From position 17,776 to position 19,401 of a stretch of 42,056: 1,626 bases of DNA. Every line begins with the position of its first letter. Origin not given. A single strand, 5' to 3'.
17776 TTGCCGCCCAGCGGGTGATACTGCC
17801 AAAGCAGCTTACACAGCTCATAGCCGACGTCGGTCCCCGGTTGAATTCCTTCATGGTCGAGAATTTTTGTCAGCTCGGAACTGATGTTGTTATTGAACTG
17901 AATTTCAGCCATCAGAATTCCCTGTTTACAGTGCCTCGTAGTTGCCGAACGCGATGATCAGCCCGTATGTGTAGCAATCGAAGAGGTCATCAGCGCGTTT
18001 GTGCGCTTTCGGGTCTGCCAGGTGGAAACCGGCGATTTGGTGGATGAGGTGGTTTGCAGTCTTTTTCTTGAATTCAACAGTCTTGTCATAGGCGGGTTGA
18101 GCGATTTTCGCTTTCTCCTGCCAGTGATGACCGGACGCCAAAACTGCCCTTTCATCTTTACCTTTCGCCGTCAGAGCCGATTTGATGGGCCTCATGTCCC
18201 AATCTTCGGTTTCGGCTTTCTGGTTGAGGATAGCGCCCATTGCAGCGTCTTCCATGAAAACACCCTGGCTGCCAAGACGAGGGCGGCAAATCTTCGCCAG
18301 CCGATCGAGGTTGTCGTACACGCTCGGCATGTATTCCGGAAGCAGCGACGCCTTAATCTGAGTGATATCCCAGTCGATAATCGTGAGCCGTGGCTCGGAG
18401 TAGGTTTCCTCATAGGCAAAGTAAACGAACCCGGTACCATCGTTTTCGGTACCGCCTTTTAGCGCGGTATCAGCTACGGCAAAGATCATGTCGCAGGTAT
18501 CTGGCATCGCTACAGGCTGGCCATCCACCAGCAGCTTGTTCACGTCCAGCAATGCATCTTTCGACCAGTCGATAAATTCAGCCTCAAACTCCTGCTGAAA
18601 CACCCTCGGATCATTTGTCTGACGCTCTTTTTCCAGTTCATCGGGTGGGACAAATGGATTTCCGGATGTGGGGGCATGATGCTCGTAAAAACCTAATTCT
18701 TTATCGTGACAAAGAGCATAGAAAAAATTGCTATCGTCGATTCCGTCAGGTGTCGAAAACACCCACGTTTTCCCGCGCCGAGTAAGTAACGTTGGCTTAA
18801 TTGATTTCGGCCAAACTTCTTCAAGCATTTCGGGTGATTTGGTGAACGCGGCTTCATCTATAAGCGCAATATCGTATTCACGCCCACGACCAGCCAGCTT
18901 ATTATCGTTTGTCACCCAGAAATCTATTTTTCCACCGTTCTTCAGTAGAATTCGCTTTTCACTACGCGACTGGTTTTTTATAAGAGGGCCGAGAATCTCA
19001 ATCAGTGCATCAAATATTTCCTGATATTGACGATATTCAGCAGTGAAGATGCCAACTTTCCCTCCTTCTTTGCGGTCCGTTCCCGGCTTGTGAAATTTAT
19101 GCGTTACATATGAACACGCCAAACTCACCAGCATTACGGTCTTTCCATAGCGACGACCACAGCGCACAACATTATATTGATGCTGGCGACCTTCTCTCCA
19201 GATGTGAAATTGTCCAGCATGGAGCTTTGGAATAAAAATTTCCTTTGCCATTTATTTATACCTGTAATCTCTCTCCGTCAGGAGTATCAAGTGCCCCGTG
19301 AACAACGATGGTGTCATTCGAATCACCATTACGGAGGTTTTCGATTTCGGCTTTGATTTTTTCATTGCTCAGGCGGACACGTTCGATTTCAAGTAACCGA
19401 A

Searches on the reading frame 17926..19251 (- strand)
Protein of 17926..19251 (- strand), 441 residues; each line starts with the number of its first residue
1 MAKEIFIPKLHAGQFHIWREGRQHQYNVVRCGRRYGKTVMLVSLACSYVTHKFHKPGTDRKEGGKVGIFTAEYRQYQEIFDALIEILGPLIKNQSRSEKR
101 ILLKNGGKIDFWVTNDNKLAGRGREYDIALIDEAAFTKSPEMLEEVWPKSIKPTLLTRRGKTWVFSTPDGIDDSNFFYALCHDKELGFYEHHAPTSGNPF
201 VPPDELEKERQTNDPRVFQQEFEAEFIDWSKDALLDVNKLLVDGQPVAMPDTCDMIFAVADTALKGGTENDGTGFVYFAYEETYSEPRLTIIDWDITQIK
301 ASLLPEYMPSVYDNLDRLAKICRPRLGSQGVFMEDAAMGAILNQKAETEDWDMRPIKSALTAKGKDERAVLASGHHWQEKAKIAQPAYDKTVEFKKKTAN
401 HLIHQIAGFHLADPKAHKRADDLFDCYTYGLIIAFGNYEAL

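Call 50: search_protein_families(library=phrogs, proteins=[window:17926-19251:-], max_evalue=0.00001)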
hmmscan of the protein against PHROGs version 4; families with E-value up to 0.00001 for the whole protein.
window:17926-19251:- (441 aa): 3 families
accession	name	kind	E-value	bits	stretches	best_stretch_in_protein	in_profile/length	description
phrog_2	-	head and packaging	2.4e-34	120.2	1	6-431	262-589/807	terminase large subunit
phrog_7579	-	head and packaging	4.1e-11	43.6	1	26-227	19-214/239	terminase large subunit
phrog_38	-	head and packaging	1.3e-06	28.4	1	203-432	494-701/760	terminase large subunit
